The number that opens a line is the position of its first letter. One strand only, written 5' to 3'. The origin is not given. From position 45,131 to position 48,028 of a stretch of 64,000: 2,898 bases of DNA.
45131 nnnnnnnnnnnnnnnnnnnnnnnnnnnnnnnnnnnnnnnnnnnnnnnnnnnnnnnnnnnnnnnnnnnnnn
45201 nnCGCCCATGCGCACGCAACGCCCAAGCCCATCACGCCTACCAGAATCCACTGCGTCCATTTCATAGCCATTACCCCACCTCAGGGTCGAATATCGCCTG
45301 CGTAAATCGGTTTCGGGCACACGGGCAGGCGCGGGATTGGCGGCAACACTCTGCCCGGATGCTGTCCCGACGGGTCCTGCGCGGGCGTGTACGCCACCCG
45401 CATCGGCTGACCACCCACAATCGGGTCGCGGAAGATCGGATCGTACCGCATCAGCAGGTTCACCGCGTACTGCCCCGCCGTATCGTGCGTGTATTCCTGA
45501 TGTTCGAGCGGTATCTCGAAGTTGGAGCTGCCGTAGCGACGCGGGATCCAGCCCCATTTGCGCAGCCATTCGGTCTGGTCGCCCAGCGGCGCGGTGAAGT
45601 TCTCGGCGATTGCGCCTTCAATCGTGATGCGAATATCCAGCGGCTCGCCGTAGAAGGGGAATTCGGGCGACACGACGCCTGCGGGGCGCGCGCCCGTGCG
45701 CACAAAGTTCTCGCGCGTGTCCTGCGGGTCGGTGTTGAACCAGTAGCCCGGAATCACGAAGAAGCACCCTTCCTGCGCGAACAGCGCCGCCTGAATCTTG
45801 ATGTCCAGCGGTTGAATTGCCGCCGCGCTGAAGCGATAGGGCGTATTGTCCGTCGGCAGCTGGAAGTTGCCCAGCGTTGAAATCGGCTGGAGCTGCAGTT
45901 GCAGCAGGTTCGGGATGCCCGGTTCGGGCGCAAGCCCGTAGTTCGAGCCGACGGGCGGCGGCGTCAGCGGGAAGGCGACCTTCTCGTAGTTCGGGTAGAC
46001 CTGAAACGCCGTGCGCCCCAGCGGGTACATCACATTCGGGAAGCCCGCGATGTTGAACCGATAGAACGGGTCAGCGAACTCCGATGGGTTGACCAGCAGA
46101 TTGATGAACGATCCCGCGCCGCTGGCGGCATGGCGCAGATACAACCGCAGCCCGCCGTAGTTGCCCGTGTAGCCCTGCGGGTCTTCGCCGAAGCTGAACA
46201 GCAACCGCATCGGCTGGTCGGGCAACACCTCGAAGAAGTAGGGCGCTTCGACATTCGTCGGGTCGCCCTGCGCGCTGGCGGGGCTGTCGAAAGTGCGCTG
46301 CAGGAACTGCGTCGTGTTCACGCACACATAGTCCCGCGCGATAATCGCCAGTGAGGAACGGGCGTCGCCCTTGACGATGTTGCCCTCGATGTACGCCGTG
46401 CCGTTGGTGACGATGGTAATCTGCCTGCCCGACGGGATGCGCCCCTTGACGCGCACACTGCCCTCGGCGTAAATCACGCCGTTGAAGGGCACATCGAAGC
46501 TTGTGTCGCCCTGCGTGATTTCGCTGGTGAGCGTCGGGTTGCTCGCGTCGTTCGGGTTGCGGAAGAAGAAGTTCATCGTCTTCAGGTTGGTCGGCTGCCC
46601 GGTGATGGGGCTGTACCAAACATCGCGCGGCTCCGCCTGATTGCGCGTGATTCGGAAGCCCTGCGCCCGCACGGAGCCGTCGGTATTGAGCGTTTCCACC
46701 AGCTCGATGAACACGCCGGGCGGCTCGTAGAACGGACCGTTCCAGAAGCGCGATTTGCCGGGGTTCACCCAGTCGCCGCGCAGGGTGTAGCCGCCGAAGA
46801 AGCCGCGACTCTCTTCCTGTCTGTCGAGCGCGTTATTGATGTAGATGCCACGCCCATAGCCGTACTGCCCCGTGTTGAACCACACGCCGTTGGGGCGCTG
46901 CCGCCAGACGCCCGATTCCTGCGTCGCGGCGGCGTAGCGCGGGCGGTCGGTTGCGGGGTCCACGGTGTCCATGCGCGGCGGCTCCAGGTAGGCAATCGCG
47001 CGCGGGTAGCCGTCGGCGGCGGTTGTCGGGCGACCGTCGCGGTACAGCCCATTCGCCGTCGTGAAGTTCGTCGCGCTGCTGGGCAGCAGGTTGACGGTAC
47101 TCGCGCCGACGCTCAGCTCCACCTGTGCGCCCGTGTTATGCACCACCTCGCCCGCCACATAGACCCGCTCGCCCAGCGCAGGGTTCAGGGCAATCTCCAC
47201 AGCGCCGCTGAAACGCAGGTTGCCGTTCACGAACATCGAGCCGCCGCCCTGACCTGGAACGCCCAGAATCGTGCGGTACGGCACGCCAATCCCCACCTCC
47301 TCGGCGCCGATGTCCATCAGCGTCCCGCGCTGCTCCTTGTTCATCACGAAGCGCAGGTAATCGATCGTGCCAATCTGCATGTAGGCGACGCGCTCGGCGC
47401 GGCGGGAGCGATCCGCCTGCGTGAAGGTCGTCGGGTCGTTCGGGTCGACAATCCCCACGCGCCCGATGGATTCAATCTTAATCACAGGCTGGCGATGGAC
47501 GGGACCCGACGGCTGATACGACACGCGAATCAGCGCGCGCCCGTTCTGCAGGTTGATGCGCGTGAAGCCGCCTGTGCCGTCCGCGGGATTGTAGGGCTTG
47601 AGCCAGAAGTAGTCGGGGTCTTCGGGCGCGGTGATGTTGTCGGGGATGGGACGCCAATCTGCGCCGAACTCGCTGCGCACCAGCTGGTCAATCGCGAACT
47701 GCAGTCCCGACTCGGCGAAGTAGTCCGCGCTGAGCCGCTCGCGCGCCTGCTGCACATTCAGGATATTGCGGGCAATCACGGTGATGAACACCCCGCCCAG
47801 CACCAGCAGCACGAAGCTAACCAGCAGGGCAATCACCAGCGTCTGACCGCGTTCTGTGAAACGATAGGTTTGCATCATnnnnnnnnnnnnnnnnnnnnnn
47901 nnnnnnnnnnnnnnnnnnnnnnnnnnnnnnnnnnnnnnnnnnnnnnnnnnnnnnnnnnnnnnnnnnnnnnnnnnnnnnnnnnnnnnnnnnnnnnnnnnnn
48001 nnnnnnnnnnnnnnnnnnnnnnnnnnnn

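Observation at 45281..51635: Hypertrophied minor pilins (613, 622, 865 aa) arranged like H/I-J-K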

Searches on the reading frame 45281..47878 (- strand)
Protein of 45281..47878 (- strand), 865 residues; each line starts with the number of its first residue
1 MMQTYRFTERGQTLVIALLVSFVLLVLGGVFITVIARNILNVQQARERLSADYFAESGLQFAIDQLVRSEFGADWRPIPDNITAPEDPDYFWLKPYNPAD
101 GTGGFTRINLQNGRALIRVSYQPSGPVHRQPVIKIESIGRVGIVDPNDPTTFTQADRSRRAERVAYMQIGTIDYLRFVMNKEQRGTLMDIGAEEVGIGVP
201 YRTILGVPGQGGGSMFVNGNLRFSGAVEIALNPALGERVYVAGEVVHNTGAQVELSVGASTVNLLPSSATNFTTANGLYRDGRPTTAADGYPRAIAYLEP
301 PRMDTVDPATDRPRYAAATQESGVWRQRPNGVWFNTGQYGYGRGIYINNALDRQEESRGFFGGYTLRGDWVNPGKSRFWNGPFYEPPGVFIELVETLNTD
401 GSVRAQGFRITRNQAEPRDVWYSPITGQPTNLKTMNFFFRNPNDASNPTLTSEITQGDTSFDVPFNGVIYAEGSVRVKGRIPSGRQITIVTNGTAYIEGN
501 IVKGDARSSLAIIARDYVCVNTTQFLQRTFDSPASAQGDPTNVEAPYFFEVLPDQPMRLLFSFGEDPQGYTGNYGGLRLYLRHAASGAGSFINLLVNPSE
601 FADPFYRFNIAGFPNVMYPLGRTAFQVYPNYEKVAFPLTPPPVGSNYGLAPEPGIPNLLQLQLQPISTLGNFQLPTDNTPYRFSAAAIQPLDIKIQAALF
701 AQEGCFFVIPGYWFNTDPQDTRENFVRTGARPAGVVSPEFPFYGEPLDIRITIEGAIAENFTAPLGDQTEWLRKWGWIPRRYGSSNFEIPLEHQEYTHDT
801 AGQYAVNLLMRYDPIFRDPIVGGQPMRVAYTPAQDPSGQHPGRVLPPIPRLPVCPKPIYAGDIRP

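Call 3: search_protein_families(library=pfam, proteins=[window:45281-47878:-], max_evalue=0.1)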
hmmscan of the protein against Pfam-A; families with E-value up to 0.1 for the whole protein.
window:45281-47878:- (865 aa): 0 families

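Call 4: search_protein_families(library=ncbifam, proteins=[window:45281-47878:-], max_evalue=0.1)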
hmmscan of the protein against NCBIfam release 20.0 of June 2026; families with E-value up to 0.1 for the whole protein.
window:45281-47878:- (865 aa): 0 families

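Call 7: find_encoding_contigs(protein=window:45281-47878:-, flank=10000, max_places=6)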
Protein window:45281-47878:- (865 aa): no gene with exactly this product is on record in the collection.

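Call 8: find_homologous_proteins(query=window:45281-47878:-)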
Query window:45281-47878:- (865 aa): 155 proteins with E <= 0.001 among 8000 candidates; the best 120 are listed.
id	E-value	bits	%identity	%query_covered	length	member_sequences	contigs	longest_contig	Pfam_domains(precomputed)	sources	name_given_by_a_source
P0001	0.0e+0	1788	91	98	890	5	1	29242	-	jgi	jgi:hypothetical protein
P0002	0.0e+0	1764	88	100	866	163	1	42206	-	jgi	jgi:hypothetical protein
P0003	0.0e+0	1758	88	100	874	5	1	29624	-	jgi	jgi:hypothetical protein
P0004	0.0e+0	1745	86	99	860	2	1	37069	-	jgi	jgi:hypothetical protein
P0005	0.0e+0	1728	85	99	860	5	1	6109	-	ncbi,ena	-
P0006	0.0e+0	1726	87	99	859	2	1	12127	-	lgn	-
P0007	0.0e+0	1725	85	100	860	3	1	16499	-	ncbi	ncbi:MAG: hypothetical protein ACK4RG_02020 [Fimbriimonadales bacterium]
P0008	0.0e+0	1725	86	99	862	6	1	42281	-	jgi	-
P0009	0.0e+0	1721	86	100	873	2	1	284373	-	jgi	jgi:hypothetical protein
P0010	0.0e+0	1721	85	100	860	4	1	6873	-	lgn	-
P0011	0.0e+0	1715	86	100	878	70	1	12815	-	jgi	jgi:hypothetical protein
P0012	0.0e+0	1635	83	100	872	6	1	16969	-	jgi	-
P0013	0.0e+0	1601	80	99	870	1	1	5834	-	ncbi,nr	ncbi:MAG: type II secretion system GspH family protein [Fimbriimonadales bacterium]|nr:type II secre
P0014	0.0e+0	1522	76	99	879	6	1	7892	-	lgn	-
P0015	0.0e+0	1484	74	99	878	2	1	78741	-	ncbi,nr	ncbi:MAG: hypothetical protein RMJ83_03240 [Armatimonadota bacterium]|nr:hypothetical protein [Armat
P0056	2.8e-128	447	37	99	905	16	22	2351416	-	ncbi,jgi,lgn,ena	-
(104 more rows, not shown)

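Call 12: find_encoding_contigs(protein=P0056, flank=10000, max_places=2)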
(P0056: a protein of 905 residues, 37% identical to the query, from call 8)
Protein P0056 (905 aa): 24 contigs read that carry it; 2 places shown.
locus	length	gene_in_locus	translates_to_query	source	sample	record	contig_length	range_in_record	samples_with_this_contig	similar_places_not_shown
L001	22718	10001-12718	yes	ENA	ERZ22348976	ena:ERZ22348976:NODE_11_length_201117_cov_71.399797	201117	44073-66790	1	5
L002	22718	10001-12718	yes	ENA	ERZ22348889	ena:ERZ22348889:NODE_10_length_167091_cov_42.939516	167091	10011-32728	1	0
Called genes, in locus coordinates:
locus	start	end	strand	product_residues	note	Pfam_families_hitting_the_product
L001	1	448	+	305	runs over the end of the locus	PF08501:Shikimate_dh_N, PF01488:Shikimate_DH, PF03435:Sacchrp_dh_NADP, PF18317:SDH_C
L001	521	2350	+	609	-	PF05157:MshEN, PF00437:T2SSE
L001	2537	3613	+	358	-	PF00437:T2SSE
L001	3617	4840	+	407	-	PF28597:T2SSF_N, PF00482:T2SSF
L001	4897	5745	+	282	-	PF06750:A24_N_bact, PF01478:Peptidase_A24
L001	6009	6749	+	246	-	PF07963:N_methyl (weak)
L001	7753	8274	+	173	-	-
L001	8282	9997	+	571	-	PF07963:N_methyl (weak)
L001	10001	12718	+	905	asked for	-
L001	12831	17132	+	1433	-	-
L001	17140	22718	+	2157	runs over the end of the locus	PF25275:Golvesin_C, PF13360:PQQ_2 (faint), PF13570:Beta-prop_ACSF4 (weak)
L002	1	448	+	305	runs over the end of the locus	PF08501:Shikimate_dh_N, PF01488:Shikimate_DH, PF03435:Sacchrp_dh_NADP, PF18317:SDH_C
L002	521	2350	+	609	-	PF05157:MshEN, PF00437:T2SSE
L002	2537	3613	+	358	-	PF00437:T2SSE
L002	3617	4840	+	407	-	PF28597:T2SSF_N, PF00482:T2SSF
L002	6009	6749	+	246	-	PF07963:N_methyl (weak)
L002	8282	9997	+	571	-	PF07963:N_methyl (weak)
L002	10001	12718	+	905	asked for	-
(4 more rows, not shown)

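Call 22: predict_structure(alignment_id=A1)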
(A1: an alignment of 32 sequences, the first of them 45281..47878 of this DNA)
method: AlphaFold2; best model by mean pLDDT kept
length: 865 residues; sequences in the alignment: 32
mean_pLDDT: 89.1   pTM: 0.89
mean pLDDT of the five models: 89.1, 87.5, 87.2, 86.6, 85.2
residues with pLDDT >= 90: 574; 70-90: 239; 50-70: 40; < 50: 12
segments of 3 or more residues with pLDDT < 50: 1-10
pLDDT, mean of each block of 10 residues (from residue 1): 41 71 82 78 80 93 95 92 88 85 88 91 74 93 81 75 93 96 91 78 90 93 94 92 94 92 94 94 94 94 91 93 91 93 95 78 81 87 92 91 92 82 92 93 90 87 93 97 97 97 96 97 94 86 76 94 95 95 91 94 93 91 88 95 94 95 77 77 95 98 95 91 93 94 94 97 92 91 95 92 92 92 86 64 83 94 74
secondary structure, 60 per line:
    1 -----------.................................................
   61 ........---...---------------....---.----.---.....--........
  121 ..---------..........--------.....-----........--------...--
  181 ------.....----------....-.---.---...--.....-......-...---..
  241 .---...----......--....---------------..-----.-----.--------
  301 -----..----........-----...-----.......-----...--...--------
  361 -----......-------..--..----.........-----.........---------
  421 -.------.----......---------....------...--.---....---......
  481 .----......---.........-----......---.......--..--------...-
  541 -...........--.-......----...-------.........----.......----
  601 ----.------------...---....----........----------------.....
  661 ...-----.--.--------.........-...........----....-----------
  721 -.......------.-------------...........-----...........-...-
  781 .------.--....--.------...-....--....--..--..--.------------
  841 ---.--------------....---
elements in order (helices of 4 or more, strands of 3 or more residues): H12-68 H90-93 E106-110 E113-122 E132-141 H150-154 E160-167 E176-178 E187-191 E202-205 E215-217 E220-224 E226-231 E239-241 E245-247 E252-257 E260-263 H314-319 E325-327 E333-335 H336-339 E345-347 H366-371 E389-397 E403-411 E434-439 E449-452 E468-471 E475-481 E486-491 E495-503 E509-514 E518-521 E537-539 E542-552 E557-562 E577-585 E590-596 E618-620 E632-639 E656-663 E681-689 E691-701 E706-709 H722-728 E749-759 H765-775 E777-779 H791-794 E804-806 E808-811 H814-817 E859-862

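Call 27: find_related_loci(query=A1, collection=genome_contigs, flank=10000)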
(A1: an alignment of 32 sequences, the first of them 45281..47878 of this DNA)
Query A1 (865 aa) in genome_contigs; peptide patterns used: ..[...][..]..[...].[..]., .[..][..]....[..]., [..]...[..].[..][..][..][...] (x = any residue, [..] = any of these).
379 stretches matched a pattern; 266 encode a relative of the query (tblastn E <= 1e-3); the best 80 are kept; 78 distinct loci.
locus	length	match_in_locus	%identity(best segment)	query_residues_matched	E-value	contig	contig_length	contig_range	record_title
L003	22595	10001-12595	97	1-865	0e+0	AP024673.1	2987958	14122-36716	MAG: Fimbriimonadales bacterium KatS3mg018 DNA, complete genome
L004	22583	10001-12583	93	1-865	0e+0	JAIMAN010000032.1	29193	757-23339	MAG: Armatimonadota bacterium isolate HOT.MAX.079 NODE_1537_length_29193_cov_10.085383, whole genome shotgun sequence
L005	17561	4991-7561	86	6-865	0e+0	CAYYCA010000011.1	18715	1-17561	MAG TPA_asm: uncultured Fimbriimonadales bacterium isolate binchicken_co170_10 genome assembly, contig: NODE_871_length_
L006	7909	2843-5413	86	6-865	0e+0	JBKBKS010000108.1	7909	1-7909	MAG: Fimbriimonadales bacterium isolate 21I_052.bin.29 NODE_108_length_7909_cov_4.855082, whole genome shotgun sequence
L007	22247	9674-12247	85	5-865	0e+0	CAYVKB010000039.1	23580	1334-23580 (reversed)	MAG TPA_asm: uncultured Fimbriimonadales bacterium isolate binchicken_co40_70 genome assembly, contig: NODE_1367_length_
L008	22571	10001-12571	86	8-865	0e+0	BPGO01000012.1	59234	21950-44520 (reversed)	MAG: Fimbriimonadales bacterium KatS3mg016 DNA, contig_4777, whole genome shotgun sequence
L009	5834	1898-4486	80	8-863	0e+0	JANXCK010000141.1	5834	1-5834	MAG: Fimbriimonadales bacterium isolate SKYB70 k141_3337, whole genome shotgun sequence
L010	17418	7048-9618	84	6-865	0e+0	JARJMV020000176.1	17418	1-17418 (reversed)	MAG: bacterium isolate MAG_7 k141_310972, whole genome shotgun sequence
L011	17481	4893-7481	83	6-865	0e+0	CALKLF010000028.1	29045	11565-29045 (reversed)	MAG: uncultured Fimbriimonadales bacterium isolate R1_Bin_Bin_75_sub_1 genome assembly, contig: c_000003466899, whole ge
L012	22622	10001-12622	76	8-865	0e+0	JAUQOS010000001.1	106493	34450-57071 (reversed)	MAG: Armatimonadota bacterium isolate BF2.bins.106.201808 NODE_98_length_106493_cov_58.602100, whole genome shotgun sequ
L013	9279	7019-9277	86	6-758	0e+0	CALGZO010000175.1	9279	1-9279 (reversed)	MAG: uncultured Fimbriimonadales bacterium isolate R1_Bin_MAXBIN__010_1 genome assembly, contig: c_000001003170, whole g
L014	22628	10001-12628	74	8-865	0e+0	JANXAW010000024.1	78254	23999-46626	MAG: Fimbriimonadales bacterium isolate SKYB14 k141_204234, whole genome shotgun sequence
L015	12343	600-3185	74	10-865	0e+0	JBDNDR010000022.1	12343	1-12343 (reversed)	MAG: Fimbriimonadales bacterium isolate RM_bin21_OCT21 C22, whole genome shotgun sequence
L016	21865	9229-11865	71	3-865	0e+0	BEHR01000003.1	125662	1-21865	Bacterium HR15 DNA, contig: NODE_64_3, isolate: HRbin15, whole genome shotgun sequence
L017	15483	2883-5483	72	6-865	0e+0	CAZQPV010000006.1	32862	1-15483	MAG TPA_asm: uncultured Fimbriimonadales bacterium isolate binchicken_co30_141 genome assembly, contig: NODE_1143_length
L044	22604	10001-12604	35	11-862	6e-146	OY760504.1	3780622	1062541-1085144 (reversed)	MAG: Armatimonadota bacterium isolate be0b92b7-bbec-405b-9e81-a5dbe9f1ff7a genome assembly, chromosome: 1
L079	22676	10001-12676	35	11-861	8e-139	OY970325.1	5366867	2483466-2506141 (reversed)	MAG: uncultured Armatimonadetes bacterium isolate MFD05942.bin.1.84 genome assembly, chromosome: 1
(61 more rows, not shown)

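Call 36: search_solved_structures(query=A1, max_evalue=10, show_alignments=2)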
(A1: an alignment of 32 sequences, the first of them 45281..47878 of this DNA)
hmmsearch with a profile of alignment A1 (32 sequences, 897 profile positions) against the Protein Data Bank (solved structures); distinct sequences matched with E-value up to 10: 0.

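Call 74: search_protein_families(library=pfam, alignment_id=A1, max_evalue=0.01)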
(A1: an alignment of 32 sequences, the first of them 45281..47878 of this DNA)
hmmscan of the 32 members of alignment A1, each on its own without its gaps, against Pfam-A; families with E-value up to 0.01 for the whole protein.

A. member 1, window:45281-47878:- (865 aa): 0 families

B. families by the number of members that match (of 32 scanned): 1 family
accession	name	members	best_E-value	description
PF03961.19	FapA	1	0.0084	Flagellar Assembly Protein A beta solenoid domain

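Call 83: fold_search(model_id=the predicted structure, library=pdb)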
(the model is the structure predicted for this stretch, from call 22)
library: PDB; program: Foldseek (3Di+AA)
matches with E <= 10: 533; with E <= 0.001: 0
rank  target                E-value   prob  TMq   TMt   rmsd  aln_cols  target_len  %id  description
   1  1uww_B                1.7e-03  0.99  0.13  0.44   6.8       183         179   11  X-ray crystal structure of a non-crystalline cellulose specific carbohydrate-binding module: CBM28. (released 2004-05-13)
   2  8yt7                  2.3e-03  0.99  0.12  0.41   6.8       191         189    8  Crystal structure of the MAM domain of Spodoptera frugiperda Scavenger Receptor-C (released 2025-04-02)
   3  4qb2                  3.0e-03  0.75  0.08  0.34  10.1       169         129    9  Structure of CBM35 in complex with glucuronic acid (released 2014-10-08)
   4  1uww_A                3.6e-03  0.95  0.12  0.40   6.5       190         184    9  X-ray crystal structure of a non-crystalline cellulose specific carbohydrate-binding module: CBM28. (released 2004-05-13)
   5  4qb1                  4.8e-03  0.84  0.09  0.39   8.8       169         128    9  Structure of CBM35 from Paenibacillus barcinonensis (released 2014-10-08)
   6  4qaw_B                7.5e-03  0.66  0.08  0.12   9.9       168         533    9  Structure of modular Xyn30D from Paenibacillus barcinonensis (released 2014-10-08)
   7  5i0d_A                8.9e-03  0.99  0.10  0.09   6.7       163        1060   10  Cycloalternan-forming enzyme from Listeria monocytogenes in complex with cycloalternan (released 2016-12-14)
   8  5lf2_B                8.9e-03  0.85  0.10  0.25  10.9       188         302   14  Crystal structure of laminin beta2 LE5-LF-LE6 (released 2016-07-27)
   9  4z14_H                9.4e-03  0.93  0.11  0.18  18.1       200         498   12  Recombinantly expressed latent aurone synthase (polyphenol oxidase) (released 2016-06-29)
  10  7l2z_D                1.1e-02  0.98  0.10  0.13   8.3       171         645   11  Bacterial cellulose synthase BcsB hexamer (released 2021-03-24)
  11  8hcj_C                1.1e-02  0.94  0.11  0.19   6.3       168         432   10  Structure of GH43 family enzyme, Xylan 1, 4 Beta- xylosidase from pseudopedobacter saltans (released 2023-11-15)
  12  3gdb                  1.2e-02  0.69  0.09  0.12   8.5       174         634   11  Crystal structure of Spr0440 glycoside hydrolase domain, Endo-D from Streptococcus pneumoniae R6 (released 2009-03-17)
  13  4qaw_C                1.3e-02  0.69  0.09  0.13   9.0       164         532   10  Structure of modular Xyn30D from Paenibacillus barcinonensis (released 2014-10-08)
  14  5lf2_A                1.7e-02  0.80  0.10  0.25  12.5       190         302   14  Crystal structure of laminin beta2 LE5-LF-LE6 (released 2016-07-27)
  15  8rex_C                1.7e-02  0.75  0.09  0.31  11.2       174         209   11  CryoEM structure of mouse GARP-lTGFbeta1 in complex with a Fab fragment derived from an activating antibody. (released 2025-06-25)
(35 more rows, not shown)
